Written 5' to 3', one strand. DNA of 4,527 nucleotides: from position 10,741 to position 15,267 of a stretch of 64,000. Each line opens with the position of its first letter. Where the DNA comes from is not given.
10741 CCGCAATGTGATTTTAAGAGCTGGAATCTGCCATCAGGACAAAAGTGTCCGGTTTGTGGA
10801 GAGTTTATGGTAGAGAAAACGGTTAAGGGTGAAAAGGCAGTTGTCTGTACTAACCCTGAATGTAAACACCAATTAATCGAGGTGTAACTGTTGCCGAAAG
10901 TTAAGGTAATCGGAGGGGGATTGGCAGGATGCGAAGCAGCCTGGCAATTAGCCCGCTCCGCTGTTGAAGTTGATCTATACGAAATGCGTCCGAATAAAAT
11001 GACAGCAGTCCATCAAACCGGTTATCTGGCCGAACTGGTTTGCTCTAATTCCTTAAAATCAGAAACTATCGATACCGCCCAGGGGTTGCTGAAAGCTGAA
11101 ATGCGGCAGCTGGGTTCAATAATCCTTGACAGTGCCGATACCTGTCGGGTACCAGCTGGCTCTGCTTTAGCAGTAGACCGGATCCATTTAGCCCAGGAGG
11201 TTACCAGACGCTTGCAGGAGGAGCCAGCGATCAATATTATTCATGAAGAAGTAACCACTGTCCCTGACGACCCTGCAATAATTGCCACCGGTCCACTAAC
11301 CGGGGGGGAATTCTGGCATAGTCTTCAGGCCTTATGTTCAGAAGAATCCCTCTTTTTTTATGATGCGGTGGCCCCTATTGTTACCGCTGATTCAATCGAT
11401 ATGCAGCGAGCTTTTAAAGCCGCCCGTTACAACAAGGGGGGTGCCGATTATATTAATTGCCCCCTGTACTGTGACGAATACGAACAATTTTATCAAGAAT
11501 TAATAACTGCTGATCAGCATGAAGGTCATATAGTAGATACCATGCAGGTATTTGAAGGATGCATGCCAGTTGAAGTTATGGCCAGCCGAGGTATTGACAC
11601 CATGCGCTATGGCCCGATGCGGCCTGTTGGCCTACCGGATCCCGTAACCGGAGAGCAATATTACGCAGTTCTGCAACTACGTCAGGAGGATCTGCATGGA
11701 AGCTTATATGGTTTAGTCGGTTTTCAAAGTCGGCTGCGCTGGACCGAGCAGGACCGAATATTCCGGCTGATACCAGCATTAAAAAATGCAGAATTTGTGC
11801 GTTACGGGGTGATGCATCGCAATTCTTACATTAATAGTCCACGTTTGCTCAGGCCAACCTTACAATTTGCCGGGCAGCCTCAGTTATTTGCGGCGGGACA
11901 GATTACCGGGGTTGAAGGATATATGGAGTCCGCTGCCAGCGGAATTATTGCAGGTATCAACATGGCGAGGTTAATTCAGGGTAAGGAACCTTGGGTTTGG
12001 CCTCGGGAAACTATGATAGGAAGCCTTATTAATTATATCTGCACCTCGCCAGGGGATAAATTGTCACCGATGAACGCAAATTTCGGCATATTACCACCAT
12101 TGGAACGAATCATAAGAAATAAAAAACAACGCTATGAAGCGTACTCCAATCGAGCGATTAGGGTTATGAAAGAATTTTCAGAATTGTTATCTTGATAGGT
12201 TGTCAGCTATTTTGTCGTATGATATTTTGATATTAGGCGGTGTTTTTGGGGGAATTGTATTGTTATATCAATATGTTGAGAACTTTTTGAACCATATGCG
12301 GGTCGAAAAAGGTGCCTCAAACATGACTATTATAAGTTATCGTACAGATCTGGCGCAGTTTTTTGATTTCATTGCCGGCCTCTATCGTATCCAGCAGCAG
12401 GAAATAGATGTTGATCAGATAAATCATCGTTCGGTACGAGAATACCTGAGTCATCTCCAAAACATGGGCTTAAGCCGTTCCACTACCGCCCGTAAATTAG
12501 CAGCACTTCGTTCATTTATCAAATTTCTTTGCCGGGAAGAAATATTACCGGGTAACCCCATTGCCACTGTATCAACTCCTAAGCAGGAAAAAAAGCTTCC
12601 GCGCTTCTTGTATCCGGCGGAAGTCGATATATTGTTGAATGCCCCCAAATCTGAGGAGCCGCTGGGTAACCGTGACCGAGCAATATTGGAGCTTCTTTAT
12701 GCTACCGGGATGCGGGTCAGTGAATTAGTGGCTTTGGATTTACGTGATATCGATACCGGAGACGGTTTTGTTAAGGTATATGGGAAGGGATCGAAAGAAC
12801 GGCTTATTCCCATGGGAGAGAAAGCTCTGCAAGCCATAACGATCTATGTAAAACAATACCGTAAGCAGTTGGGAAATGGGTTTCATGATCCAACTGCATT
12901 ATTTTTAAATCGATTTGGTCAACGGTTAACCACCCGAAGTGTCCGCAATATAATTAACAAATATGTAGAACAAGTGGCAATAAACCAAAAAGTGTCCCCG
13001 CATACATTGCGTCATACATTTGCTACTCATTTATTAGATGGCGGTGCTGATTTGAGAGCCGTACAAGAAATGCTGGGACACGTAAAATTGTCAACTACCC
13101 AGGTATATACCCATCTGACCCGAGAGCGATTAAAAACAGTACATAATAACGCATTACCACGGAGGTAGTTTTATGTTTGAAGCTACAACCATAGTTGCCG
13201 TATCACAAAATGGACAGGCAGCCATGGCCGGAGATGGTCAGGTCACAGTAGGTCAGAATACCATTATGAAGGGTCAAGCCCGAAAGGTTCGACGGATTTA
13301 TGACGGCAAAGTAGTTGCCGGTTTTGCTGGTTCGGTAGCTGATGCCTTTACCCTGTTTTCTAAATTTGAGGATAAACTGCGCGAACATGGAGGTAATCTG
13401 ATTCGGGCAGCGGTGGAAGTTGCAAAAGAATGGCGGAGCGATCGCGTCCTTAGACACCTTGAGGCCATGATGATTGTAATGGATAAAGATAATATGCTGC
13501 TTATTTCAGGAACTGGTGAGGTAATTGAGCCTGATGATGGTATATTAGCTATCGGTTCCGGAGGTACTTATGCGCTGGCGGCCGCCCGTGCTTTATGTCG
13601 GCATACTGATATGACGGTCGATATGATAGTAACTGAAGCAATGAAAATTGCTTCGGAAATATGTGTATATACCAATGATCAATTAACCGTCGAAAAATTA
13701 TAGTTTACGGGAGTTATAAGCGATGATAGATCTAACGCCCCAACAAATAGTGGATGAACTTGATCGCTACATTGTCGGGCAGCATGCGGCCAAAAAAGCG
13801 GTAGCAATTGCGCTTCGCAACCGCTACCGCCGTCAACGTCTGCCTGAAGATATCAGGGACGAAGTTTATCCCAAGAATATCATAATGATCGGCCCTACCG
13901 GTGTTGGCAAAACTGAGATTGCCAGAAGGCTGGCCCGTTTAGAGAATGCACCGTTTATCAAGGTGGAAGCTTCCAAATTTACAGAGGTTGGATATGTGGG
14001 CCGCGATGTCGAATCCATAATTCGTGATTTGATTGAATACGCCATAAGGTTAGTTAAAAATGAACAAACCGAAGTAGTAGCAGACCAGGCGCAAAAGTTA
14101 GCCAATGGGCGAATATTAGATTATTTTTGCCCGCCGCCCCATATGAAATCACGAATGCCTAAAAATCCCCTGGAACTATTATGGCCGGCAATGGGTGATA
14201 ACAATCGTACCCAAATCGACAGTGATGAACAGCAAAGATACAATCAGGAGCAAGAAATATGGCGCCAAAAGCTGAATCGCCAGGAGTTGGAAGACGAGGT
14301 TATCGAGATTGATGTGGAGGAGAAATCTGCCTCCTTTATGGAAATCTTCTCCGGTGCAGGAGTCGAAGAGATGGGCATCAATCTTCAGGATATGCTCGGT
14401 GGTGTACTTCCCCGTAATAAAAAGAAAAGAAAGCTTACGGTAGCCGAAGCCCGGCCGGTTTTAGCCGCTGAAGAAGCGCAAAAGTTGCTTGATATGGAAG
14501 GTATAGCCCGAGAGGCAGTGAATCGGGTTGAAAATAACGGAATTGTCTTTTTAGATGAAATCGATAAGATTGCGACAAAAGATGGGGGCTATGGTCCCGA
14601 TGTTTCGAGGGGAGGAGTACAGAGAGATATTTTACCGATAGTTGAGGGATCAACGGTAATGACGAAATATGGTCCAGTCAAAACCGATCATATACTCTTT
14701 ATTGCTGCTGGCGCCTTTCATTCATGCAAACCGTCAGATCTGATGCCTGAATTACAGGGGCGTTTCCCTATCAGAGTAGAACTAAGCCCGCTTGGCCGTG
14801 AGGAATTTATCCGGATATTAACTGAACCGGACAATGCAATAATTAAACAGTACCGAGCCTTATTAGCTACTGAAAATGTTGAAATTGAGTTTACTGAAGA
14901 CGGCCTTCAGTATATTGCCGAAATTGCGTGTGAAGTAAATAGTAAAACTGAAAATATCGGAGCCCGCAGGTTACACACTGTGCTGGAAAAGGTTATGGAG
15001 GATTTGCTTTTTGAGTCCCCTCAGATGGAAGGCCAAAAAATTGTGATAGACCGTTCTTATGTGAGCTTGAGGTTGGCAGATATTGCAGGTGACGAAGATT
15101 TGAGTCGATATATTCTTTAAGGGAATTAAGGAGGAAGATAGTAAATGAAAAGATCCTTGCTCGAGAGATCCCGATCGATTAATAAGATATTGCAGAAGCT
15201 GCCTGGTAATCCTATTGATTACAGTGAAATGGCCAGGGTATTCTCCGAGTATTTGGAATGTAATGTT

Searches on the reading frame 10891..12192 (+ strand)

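Call 21: search_protein_families(library=pfam, proteins=[window:10891-12192:+], max_evalue=0.000001)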
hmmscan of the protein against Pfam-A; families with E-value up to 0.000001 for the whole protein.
window:10891-12192:+ (434 aa): 1 family
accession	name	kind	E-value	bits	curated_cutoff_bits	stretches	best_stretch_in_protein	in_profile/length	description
PF01134.28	GIDA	-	4.2e-93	312.9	22.1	1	3-366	1-391/391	Glucose inhibited division protein A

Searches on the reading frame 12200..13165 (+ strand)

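Call 21: search_protein_families(library=pfam, proteins=[window:12200-13165:+], max_evalue=0.000001)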
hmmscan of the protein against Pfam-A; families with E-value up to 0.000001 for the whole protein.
window:12200-13165:+ (322 aa): 4 families
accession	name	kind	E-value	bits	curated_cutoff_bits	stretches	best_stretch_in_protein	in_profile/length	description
PF00589.27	Phage_integrase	-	2.6e-49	167.8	27.1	1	136-309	2-171/172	Phage integrase family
PF02899.23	Phage_int_SAM_1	-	4.1e-22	78.7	22.3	1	26-113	1-82/83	Phage integrase, N-terminal SAM-like domain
PF13495.12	Phage_int_SAM_4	-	8.2e-09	36.2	27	1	27-114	3-82/85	Phage integrase, N-terminal SAM-like domain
PF13102.12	Phage_int_SAM_5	-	2.4e-07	31.4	22.3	0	22-121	2-93/98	Phage integrase SAM-like domain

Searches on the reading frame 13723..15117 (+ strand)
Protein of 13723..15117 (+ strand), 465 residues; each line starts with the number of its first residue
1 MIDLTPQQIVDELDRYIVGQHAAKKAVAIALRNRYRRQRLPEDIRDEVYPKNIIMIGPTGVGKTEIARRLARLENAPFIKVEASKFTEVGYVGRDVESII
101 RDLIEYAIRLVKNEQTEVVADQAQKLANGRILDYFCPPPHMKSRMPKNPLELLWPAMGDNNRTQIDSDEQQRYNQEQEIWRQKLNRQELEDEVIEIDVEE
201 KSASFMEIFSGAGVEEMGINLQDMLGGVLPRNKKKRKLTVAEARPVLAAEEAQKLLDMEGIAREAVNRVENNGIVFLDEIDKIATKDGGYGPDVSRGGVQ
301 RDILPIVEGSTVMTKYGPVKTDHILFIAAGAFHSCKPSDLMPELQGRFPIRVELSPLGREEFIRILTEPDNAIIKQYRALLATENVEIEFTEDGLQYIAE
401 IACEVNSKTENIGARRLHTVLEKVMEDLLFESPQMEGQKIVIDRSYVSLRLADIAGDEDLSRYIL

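Call 22: search_protein_families(library=pfam, proteins=[window:13723-15117:+], max_evalue=0.000001)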
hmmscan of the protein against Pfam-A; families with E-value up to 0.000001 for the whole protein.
window:13723-15117:+ (465 aa): 4 families
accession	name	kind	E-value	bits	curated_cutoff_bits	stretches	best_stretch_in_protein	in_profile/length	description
PF07724.20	AAA_2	-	2.6e-35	122.3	27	1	210-351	12-166/166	AAA domain (Cdc48 subfamily)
PF00004.35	AAA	-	1.7e-14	54.8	21.2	0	53-106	1-52/131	ATPase family associated with various cellular activities (AAA)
PF07728.20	AAA_5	-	6.3e-07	29.9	22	0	52-88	1-38/139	AAA domain (dynein-related subfamily)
PF13401.12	AAA_22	-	8.7e-07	29.7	27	0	51-105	6-63/130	AAA domain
